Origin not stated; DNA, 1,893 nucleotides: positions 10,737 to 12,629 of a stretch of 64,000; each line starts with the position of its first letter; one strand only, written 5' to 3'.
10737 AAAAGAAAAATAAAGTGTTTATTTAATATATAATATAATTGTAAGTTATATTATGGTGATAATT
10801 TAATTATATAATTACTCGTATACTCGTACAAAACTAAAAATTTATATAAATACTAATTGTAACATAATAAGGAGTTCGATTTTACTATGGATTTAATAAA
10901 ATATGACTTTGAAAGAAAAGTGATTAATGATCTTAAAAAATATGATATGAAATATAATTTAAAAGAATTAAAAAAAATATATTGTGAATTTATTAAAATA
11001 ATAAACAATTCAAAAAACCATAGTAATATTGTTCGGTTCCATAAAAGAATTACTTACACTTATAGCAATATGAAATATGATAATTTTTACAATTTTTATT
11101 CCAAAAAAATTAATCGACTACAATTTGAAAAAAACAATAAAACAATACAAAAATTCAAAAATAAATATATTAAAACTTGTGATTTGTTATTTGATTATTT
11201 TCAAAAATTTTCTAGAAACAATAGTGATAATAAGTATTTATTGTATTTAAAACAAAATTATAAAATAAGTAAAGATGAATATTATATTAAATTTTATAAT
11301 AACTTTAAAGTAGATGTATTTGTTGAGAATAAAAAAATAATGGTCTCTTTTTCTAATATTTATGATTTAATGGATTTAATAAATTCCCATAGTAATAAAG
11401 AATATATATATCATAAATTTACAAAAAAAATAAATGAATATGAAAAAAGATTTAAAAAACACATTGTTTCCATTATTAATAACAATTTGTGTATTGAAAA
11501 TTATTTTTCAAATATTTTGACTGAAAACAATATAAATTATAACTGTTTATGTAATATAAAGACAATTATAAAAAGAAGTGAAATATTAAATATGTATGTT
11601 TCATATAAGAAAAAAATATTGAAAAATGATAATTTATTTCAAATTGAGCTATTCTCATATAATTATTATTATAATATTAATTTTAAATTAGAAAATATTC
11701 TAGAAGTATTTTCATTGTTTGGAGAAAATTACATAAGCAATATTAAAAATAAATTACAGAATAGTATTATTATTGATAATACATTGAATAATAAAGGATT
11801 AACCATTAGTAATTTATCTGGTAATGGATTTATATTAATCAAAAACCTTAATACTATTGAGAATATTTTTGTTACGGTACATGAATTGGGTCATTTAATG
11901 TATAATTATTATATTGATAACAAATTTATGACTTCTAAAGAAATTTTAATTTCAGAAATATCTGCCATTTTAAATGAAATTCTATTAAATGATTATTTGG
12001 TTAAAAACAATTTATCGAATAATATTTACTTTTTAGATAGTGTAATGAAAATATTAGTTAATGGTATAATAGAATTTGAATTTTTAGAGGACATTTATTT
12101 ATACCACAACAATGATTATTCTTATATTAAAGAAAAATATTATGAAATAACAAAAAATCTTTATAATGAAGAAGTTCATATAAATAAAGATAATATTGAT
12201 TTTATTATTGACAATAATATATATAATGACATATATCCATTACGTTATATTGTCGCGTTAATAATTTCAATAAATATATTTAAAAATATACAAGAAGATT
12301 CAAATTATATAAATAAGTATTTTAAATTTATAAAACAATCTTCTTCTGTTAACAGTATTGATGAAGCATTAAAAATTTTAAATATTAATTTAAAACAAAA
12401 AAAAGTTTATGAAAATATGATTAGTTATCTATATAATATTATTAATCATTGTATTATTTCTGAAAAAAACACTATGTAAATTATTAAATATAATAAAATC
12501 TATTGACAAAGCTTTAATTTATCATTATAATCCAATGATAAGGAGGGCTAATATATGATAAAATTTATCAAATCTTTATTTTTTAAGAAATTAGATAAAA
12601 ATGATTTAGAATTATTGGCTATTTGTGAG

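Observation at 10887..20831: Unclassified peptide-derived biosynthetic operon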

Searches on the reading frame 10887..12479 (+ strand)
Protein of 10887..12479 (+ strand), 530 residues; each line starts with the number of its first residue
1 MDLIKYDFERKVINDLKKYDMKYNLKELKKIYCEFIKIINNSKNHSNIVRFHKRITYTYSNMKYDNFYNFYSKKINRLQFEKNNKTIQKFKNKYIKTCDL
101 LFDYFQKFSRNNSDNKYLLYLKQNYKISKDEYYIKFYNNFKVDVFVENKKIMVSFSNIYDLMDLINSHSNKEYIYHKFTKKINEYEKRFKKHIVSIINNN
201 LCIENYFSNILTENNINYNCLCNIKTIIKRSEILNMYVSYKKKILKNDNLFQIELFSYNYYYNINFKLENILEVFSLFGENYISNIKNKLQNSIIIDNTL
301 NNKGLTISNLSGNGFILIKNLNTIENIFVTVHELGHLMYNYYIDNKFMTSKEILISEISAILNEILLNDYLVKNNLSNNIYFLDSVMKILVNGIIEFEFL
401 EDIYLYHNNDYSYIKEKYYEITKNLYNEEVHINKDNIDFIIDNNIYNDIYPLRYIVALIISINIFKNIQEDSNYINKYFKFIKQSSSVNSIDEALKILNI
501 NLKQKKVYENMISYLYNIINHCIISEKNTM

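Call 5: search_protein_families(library=pfam, proteins=[window:10887-12479:+], max_evalue=0.01)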
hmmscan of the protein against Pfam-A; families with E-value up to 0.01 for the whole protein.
window:10887-12479:+ (530 aa): 0 families

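Call 7: search_protein_families(library=ncbifam, proteins=[window:10887-12479:+], max_evalue=0.01)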
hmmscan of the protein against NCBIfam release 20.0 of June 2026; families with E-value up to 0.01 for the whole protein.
window:10887-12479:+ (530 aa): 1 family
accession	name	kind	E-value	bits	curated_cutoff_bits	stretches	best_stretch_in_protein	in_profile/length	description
TIGR00181.1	pepF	equivalog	6.9e-20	71.4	490.55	1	39-521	73-587/591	oligoendopeptidase F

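Call 88: search_protein_families(library=padloc, proteins=[window:10887-12479:+], max_evalue=0.001)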
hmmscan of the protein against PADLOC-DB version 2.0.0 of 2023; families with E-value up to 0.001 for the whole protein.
window:10887-12479:+ (530 aa): 0 families
